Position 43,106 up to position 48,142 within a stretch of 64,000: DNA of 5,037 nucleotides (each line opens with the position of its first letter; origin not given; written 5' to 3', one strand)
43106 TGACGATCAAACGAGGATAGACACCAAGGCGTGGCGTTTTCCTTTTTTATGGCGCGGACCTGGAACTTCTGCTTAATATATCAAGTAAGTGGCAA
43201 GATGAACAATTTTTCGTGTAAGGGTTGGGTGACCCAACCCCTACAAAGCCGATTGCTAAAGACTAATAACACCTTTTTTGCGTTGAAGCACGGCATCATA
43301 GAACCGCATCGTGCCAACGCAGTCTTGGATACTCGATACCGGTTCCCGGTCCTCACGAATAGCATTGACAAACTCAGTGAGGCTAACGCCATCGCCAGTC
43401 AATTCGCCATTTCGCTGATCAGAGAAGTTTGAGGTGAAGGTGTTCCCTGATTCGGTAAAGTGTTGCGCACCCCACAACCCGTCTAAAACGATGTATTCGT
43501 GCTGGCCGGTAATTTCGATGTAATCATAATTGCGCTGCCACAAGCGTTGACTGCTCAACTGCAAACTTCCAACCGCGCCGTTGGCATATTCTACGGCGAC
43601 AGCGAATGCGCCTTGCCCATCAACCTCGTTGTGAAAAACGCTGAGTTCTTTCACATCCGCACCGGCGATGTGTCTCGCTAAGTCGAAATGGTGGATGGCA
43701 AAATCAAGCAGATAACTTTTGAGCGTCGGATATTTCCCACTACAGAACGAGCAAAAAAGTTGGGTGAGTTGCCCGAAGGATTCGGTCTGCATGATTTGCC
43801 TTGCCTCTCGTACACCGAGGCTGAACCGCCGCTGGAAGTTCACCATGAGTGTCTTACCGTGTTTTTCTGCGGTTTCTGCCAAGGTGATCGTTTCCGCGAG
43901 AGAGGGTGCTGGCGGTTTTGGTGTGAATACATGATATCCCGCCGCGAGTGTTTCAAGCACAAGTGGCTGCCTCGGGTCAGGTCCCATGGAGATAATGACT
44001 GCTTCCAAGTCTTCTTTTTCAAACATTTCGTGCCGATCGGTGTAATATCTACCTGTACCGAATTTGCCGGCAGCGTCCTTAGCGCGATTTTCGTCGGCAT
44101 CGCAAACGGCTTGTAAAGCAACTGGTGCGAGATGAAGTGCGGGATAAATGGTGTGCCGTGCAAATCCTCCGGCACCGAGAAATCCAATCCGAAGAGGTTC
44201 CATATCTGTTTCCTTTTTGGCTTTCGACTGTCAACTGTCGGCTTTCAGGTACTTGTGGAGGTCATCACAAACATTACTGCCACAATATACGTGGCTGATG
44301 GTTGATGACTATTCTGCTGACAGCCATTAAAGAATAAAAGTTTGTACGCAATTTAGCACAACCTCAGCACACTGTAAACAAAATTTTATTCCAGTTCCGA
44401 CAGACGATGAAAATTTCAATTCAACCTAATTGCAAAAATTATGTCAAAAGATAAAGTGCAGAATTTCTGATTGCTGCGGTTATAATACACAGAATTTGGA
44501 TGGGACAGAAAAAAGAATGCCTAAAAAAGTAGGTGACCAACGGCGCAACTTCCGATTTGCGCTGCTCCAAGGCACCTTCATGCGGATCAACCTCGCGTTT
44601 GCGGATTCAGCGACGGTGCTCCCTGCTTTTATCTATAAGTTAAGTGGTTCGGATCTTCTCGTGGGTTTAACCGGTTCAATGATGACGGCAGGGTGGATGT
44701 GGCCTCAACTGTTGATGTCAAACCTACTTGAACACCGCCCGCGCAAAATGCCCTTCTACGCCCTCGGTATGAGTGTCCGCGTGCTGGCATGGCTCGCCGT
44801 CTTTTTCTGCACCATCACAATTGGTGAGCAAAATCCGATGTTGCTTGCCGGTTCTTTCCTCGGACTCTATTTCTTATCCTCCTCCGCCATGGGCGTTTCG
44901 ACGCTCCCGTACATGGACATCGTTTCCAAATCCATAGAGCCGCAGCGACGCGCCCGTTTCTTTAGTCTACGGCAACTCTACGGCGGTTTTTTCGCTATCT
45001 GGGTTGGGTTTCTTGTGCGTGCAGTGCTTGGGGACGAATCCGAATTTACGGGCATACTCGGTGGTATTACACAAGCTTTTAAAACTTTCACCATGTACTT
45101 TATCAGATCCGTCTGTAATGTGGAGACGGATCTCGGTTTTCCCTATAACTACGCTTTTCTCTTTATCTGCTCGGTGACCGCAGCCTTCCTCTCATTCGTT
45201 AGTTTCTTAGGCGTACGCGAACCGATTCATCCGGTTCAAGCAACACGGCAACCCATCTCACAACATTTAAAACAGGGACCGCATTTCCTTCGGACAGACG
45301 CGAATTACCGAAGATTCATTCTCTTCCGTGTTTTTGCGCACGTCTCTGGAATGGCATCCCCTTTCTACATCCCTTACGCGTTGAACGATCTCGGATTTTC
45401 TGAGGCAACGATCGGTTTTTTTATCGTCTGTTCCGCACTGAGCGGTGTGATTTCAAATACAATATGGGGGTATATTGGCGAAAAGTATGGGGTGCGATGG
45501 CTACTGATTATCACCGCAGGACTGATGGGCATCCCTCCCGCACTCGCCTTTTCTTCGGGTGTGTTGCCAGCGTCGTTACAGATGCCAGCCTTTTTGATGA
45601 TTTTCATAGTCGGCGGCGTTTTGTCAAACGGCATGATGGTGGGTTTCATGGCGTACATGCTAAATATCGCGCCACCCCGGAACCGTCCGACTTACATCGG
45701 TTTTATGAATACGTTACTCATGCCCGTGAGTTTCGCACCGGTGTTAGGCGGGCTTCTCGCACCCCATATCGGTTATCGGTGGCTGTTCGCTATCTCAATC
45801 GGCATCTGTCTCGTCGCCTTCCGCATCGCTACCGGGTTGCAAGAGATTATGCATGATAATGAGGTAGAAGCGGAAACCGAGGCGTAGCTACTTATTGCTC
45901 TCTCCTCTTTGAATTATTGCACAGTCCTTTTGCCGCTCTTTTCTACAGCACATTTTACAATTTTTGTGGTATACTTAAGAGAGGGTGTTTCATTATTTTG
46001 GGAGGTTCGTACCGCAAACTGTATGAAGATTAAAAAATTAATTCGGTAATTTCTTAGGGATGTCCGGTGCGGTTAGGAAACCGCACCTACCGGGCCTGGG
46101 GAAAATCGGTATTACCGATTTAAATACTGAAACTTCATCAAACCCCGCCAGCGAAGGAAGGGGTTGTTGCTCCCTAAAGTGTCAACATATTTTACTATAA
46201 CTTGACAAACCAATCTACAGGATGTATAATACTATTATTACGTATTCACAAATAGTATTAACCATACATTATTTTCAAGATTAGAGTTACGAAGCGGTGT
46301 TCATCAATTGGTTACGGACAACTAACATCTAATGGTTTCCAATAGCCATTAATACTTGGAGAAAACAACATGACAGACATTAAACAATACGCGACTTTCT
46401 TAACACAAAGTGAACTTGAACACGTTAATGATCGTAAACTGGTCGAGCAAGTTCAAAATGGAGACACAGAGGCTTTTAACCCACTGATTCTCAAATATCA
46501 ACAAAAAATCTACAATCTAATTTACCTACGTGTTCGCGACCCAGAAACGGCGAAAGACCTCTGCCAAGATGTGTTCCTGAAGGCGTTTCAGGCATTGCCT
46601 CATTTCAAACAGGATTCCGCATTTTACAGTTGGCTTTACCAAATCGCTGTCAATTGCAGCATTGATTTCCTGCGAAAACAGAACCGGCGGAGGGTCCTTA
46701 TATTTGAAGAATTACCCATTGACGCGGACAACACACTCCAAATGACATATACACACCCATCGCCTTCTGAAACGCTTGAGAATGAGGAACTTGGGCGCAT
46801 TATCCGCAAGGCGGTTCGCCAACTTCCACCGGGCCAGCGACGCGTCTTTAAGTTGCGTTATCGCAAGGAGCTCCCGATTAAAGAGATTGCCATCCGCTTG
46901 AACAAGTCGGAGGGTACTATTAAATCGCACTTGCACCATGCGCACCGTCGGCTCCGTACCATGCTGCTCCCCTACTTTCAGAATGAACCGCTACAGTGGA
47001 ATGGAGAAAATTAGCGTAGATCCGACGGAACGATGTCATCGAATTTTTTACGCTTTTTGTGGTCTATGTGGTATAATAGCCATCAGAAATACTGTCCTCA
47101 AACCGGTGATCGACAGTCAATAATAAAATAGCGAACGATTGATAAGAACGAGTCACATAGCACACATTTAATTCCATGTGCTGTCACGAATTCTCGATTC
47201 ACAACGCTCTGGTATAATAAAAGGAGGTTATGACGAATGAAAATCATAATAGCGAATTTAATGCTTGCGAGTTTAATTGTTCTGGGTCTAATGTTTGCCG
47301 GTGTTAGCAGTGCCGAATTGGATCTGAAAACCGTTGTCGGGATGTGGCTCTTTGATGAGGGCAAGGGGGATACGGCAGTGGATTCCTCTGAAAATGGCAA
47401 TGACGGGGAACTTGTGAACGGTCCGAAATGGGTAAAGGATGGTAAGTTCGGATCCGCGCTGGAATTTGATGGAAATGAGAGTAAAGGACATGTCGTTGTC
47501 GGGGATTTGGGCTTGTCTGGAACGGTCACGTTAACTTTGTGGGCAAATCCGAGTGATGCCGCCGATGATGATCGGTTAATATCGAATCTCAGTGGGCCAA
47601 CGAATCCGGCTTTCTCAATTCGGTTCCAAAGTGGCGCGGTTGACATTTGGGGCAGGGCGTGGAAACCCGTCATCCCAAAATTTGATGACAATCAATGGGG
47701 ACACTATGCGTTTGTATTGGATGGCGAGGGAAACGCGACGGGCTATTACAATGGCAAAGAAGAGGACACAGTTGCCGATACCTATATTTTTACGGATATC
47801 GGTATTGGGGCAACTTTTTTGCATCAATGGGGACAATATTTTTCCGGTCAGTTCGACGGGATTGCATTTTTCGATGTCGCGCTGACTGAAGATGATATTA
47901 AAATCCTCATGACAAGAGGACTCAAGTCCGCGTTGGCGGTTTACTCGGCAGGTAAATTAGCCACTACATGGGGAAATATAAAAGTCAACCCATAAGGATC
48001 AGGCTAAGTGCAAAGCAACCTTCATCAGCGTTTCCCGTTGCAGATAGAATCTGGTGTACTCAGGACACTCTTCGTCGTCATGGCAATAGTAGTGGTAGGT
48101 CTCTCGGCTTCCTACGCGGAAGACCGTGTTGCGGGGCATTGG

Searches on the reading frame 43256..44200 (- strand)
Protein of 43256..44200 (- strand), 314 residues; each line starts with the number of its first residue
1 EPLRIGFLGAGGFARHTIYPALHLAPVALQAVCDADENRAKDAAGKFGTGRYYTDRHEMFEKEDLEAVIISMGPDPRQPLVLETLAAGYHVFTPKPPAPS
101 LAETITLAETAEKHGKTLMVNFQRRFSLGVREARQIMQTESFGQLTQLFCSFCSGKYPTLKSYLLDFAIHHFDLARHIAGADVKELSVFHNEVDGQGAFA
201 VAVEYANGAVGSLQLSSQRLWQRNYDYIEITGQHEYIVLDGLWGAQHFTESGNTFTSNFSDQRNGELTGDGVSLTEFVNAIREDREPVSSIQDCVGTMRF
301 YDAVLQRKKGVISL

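Call 50: search_protein_families(library=pfam, proteins=[window:43256-44200:-], max_evalue=0.00001)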
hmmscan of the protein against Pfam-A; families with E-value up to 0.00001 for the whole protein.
window:43256-44200:- (314 aa): 3 families
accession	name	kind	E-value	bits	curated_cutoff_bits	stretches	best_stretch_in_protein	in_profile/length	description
PF01408.29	GFO_IDH_MocA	-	2.8e-19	70.4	24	1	3-122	1-120/120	Oxidoreductase family, NAD-binding Rossmann fold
PF22725.1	GFO_IDH_MocA_C3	-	1.4e-09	38.5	27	1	130-235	1-121/124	GFO/IDH/MocA C-terminal domain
PF02894.22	GFO_IDH_MocA_C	-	7.1e-07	29.7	22.9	1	164-306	43-208/218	Oxidoreductase family, C-terminal alpha/beta domain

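Call 58: search_protein_families(library=ncbifam, proteins=[window:43256-44200:-], max_evalue=0.001)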
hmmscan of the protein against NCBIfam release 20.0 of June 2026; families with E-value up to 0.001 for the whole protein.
window:43256-44200:- (314 aa): 9 families
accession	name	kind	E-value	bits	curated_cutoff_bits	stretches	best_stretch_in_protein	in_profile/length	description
TIGR04380.1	myo_inos_iolG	equivalog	5.6e-26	91.2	355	1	3-303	2-318/330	inositol 2-dehydrogenase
NF040723.1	UDP-GlcNAcDh_Arch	equivalog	1.8e-21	77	450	1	3-293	1-286/302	UDP-N-acetylglucosamine 3-dehydrogenase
NF052479.1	LevoglcsnDh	equivalog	1.8e-15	56.5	650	1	28-148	37-157/386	levoglucosan dehydrogenase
NF052679.1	InsChiInosDhIolG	equivalog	8.1e-14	51.4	540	1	3-170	3-176/343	bifunctional inositol 2-dehydrogenase/D-chiro-inositol 1-dehydrogenase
NF008607.0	PRK11579.1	subfamily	6.8e-11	41.7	330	1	3-148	5-148/346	oxidoreductase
NF058561.1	BT_2158_fam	equivalog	2e-09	36.6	750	1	25-148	55-180/487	glycoside 3-dehydrogenase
NF058563.1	BT_2159_fam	equivalog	8.8e-08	31.5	650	1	4-185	2-189/350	disaccharide 3-dehydrogenase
NF007574.0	PRK10206.1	equivalog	5.7e-05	22.3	352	1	41-148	42-149/345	oxidoreductase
NF041392.1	XylDh_Gfo6_Halo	equivalog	0.00018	20.4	350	1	2-147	16-165/350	D-xylose 1-dehydrogenase Gfo6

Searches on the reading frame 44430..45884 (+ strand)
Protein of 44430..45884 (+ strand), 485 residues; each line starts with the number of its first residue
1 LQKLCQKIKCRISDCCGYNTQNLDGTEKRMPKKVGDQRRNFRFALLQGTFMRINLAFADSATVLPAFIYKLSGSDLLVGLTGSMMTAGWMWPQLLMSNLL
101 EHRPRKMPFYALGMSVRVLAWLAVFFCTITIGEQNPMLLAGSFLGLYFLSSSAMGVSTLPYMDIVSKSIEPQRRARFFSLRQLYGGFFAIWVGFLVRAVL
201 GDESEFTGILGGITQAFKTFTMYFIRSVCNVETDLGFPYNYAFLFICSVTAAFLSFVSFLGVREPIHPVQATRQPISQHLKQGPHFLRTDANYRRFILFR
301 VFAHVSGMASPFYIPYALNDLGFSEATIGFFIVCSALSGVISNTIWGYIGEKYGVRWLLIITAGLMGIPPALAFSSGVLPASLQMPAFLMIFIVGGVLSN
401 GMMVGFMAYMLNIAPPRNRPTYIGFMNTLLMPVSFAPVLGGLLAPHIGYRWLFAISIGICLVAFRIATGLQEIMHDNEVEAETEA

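Call 6: search_protein_families(library=pfam, proteins=[window:44430-45884:+], max_evalue=0.01)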
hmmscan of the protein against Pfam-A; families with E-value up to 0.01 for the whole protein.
window:44430-45884:+ (485 aa): 2 families
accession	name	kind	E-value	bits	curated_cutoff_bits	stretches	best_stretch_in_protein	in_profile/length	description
PF07690.21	MFS_1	-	6.7e-23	81.6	33.4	1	306-464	12-165/347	Major Facilitator Superfamily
PF12832.13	MFS_1_like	-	0.00036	20.1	25.2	1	297-410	7-116/373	MFS_1 like family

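Call 58: search_protein_families(library=ncbifam, proteins=[window:44430-45884:+], max_evalue=0.001)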
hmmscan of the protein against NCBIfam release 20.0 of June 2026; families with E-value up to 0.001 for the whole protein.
window:44430-45884:+ (485 aa): 4 families
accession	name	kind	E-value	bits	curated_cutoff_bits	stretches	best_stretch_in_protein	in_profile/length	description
TIGR00880.1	2_A_01_02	superfamily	6.2e-07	29.6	131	1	329-464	1-131/141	multidrug resistance protein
TIGR00895.1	2A0115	subfamily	1.2e-05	24.4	418.55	1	313-443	272-397/398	aromatic acid/H+ symport family MFS transporter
TIGR00711.1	efflux_EmrB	subfamily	0.0002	20.3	230.2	1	389-468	94-174/485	DHA2 family efflux MFS transporter permease subunit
TIGR00899.1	2A0120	subfamily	0.00078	18.7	522.3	0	313-468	20-173/375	sugar efflux transporter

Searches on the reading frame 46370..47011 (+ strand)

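Call 6: search_protein_families(library=pfam, proteins=[window:46370-47011:+], max_evalue=0.01)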
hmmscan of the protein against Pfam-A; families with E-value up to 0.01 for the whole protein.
window:46370-47011:+ (214 aa): 6 families
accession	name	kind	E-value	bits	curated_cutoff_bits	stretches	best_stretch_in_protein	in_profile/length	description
PF04542.20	Sigma70_r2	-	1.4e-17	63.7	24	1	39-107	1-71/71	Sigma-70 region 2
PF08281.18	Sigma70_r4_2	-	2.4e-16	59.6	25.7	1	144-195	3-54/54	Sigma-70, region 4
PF04545.22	Sigma70_r4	-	5.1e-13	48.8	24.1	1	149-196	2-49/50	Sigma-70, region 4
PF07638.17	Sigma70_ECF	-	2.5e-09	37.8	21.1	1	23-196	6-180/185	ECF sigma factor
PF13936.12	HTH_38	-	0.0034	17.5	27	1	151-189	4-42/44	Helix-turn-helix domain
PF00196.25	GerE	-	0.0073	16.4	23.5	0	171-197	21-47/57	Bacterial regulatory proteins, luxR family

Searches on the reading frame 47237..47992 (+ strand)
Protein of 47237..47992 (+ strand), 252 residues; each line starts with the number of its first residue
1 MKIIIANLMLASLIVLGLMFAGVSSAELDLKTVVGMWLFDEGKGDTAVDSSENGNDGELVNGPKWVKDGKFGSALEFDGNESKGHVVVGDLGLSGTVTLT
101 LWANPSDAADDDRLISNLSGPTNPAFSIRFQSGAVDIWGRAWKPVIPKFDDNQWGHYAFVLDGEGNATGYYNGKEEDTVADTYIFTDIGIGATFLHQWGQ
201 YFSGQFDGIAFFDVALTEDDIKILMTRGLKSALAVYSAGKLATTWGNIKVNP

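Call 6: search_protein_families(library=pfam, proteins=[window:47237-47992:+], max_evalue=0.01)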
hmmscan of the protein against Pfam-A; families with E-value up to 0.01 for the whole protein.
window:47237-47992:+ (252 aa): 1 family
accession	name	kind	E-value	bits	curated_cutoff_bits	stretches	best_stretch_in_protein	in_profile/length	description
PF13385.13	Laminin_G_3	-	1.8e-15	57.8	27.6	1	83-222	4-151/151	Concanavalin A-like lectin/glucanases superfamily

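Call 58: search_protein_families(library=ncbifam, proteins=[window:47237-47992:+], max_evalue=0.001)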
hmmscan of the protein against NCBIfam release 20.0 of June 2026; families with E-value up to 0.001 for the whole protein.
window:47237-47992:+ (252 aa): 0 families
